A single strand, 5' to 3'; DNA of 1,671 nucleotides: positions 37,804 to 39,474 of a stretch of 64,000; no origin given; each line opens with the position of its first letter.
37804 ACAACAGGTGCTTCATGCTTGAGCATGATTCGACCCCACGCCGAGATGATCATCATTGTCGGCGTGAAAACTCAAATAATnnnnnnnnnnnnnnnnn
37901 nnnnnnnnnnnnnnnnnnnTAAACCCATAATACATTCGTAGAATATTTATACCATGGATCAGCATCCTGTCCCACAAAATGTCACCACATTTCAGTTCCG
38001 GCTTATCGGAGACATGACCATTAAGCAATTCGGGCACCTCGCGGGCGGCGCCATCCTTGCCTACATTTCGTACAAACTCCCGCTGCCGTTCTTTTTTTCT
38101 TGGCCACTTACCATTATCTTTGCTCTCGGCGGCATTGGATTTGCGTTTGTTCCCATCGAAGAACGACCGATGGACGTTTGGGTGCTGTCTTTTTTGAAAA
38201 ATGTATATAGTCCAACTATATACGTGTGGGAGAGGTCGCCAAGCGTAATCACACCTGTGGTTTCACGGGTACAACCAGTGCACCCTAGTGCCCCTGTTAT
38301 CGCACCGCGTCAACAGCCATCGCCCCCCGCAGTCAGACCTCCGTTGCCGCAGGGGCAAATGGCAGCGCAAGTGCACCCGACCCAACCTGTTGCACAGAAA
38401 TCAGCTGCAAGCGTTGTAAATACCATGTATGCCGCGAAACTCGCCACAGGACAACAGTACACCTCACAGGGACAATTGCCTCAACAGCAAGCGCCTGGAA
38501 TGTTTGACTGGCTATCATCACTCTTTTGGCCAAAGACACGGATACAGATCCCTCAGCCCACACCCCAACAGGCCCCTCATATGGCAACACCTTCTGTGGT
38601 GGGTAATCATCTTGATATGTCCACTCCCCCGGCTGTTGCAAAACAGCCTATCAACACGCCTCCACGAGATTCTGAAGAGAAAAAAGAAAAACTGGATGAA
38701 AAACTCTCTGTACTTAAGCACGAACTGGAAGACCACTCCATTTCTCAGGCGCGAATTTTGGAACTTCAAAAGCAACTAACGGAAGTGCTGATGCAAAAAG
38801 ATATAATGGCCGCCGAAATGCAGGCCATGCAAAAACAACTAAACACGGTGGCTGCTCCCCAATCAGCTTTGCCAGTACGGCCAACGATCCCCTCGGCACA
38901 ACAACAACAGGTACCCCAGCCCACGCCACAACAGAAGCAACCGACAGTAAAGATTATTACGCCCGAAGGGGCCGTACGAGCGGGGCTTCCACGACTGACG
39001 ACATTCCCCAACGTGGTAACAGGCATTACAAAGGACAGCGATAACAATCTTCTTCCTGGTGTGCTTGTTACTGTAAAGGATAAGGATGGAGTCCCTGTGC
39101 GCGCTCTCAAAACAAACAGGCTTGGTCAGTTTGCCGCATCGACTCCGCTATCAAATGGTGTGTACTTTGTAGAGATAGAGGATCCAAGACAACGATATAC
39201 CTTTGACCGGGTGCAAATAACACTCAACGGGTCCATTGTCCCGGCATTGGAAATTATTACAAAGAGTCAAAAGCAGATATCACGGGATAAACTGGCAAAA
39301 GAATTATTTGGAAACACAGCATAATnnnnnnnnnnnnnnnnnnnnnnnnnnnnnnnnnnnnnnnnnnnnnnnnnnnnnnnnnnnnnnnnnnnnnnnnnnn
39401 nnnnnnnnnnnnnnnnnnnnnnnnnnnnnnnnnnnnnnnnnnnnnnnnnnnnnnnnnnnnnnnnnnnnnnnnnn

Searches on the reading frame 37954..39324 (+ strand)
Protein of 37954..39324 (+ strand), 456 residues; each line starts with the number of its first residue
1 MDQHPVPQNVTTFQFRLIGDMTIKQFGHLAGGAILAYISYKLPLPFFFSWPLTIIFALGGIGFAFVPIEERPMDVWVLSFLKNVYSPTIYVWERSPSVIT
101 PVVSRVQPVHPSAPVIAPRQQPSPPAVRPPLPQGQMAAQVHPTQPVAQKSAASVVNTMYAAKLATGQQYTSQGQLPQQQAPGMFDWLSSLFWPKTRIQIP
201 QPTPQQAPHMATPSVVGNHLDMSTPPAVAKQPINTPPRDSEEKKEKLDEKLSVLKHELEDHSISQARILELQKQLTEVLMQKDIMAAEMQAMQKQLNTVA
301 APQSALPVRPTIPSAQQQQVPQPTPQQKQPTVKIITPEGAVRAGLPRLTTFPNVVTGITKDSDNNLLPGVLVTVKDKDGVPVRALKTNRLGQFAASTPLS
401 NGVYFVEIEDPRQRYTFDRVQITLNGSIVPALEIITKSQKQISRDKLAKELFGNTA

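Call 68: search_protein_families(library=pfam, proteins=[window:37954-39324:+], max_evalue=0.0001)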
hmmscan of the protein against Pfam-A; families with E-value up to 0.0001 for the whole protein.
window:37954-39324:+ (456 aa): 1 family
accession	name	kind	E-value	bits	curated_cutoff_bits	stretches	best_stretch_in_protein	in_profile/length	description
PF12666.12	PrgI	-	1.9e-07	32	27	1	5-87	1-86/91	PrgI family protein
